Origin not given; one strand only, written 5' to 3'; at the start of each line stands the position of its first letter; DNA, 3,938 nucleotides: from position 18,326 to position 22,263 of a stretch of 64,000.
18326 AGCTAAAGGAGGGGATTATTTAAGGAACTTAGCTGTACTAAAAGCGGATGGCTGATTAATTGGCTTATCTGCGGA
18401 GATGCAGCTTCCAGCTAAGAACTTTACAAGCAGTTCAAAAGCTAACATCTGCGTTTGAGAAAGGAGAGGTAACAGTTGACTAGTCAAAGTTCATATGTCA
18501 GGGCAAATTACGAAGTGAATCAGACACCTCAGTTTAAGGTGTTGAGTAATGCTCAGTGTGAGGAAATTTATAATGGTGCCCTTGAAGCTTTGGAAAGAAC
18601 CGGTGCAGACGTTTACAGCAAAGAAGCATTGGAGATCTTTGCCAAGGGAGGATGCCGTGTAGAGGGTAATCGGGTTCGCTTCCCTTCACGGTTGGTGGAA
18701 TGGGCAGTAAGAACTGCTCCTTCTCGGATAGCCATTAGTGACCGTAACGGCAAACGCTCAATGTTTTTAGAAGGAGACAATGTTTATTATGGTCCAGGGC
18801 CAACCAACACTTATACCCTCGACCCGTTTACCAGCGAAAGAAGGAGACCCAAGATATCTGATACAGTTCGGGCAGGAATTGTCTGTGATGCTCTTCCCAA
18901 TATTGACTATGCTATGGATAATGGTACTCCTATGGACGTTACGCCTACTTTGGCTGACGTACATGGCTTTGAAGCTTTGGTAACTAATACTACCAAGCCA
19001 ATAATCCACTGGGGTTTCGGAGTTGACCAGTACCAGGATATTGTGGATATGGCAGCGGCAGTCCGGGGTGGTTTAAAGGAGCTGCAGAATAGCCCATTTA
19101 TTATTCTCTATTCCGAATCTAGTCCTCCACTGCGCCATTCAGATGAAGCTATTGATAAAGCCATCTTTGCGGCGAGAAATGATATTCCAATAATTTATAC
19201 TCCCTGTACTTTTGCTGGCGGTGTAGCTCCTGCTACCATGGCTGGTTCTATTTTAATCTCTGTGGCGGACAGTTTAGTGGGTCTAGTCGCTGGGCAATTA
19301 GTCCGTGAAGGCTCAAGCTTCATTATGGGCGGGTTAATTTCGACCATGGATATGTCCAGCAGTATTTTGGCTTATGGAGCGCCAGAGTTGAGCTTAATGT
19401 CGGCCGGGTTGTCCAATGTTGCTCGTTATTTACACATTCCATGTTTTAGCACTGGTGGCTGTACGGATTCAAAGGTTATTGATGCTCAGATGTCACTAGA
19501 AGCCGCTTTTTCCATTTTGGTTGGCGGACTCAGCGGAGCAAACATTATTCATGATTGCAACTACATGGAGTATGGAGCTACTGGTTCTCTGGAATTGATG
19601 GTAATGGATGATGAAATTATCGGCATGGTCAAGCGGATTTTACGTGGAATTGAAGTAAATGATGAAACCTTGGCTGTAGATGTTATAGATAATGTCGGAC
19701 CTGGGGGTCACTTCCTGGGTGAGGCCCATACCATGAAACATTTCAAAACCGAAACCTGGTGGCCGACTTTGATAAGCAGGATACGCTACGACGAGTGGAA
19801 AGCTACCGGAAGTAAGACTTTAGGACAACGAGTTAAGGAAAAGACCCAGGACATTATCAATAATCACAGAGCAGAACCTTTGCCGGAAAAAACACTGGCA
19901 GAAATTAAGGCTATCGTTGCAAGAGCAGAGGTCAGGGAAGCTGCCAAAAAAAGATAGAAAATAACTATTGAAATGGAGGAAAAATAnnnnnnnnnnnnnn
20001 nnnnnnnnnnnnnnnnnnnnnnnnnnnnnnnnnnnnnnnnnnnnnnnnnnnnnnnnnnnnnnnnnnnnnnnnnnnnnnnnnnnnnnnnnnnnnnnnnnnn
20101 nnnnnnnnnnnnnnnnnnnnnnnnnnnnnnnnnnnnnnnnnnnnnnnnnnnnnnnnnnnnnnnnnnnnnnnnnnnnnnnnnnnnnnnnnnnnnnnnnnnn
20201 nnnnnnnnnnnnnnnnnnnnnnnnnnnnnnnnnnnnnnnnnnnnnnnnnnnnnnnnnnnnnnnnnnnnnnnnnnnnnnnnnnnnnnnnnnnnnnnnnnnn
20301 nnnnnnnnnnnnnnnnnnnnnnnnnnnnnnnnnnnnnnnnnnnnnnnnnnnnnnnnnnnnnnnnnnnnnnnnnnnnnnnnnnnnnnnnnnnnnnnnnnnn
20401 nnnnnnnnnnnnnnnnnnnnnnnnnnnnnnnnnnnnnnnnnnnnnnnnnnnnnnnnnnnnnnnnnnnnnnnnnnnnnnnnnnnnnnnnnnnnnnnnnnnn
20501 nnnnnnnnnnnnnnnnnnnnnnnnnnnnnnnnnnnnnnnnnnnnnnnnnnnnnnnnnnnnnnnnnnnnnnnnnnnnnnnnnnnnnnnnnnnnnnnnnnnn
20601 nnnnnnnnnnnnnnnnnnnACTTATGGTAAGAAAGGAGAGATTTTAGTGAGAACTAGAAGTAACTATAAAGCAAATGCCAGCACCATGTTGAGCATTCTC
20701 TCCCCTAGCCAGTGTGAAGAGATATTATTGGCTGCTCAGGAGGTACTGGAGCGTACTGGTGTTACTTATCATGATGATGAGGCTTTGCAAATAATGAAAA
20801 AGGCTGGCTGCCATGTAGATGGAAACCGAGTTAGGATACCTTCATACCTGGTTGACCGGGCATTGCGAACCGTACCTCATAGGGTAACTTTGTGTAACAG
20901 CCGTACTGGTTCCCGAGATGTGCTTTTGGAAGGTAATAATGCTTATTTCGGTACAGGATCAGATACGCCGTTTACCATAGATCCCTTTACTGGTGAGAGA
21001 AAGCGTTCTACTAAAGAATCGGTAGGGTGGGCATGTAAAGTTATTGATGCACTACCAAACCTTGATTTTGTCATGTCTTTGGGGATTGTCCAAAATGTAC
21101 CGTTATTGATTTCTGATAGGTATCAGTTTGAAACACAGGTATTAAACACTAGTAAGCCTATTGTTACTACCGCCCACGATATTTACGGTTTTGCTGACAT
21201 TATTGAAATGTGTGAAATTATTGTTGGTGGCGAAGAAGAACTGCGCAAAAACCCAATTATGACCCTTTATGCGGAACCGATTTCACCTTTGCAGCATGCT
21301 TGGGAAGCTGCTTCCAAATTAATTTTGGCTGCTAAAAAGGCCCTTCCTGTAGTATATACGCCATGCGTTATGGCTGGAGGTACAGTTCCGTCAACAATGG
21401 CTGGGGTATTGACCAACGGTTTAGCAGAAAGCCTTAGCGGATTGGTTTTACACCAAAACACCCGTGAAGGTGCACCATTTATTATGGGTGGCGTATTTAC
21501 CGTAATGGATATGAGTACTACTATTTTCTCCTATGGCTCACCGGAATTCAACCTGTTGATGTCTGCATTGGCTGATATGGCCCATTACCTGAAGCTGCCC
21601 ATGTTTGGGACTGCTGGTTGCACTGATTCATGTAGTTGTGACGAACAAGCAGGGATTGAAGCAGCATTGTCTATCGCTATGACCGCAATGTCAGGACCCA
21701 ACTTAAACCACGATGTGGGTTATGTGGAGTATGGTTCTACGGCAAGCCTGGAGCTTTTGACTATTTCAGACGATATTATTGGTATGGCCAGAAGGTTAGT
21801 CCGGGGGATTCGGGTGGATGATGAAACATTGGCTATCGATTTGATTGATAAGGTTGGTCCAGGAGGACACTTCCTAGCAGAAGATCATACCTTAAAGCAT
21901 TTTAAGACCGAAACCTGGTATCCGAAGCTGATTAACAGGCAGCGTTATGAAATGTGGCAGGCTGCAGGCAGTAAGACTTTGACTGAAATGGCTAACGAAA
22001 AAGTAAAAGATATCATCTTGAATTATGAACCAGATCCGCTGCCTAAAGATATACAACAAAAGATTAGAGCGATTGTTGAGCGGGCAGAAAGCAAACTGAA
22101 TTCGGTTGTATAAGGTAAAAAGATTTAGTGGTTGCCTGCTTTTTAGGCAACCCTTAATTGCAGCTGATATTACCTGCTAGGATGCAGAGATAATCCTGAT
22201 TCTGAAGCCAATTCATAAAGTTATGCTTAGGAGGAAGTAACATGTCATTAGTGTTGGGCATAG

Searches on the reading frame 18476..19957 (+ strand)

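Call 31: search_protein_families(library=pfam, proteins=[window:18476-19957:+], max_evalue=0.00001)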
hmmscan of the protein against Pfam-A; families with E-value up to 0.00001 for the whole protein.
window:18476-19957:+ (493 aa): 1 family
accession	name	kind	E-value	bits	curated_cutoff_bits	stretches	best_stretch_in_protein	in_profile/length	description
PF06253.16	MTTB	-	1.3e-100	337.2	25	1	10-484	21-495/500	Trimethylamine methyltransferase (MTTB)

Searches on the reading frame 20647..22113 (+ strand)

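Call 31: search_protein_families(library=pfam, proteins=[window:20647-22113:+], max_evalue=0.00001)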
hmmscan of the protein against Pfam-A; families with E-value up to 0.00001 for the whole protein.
window:20647-22113:+ (488 aa): 1 family
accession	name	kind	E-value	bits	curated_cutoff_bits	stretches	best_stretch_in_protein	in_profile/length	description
PF06253.16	MTTB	-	1.1e-101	340.7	25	1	10-482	26-497/500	Trimethylamine methyltransferase (MTTB)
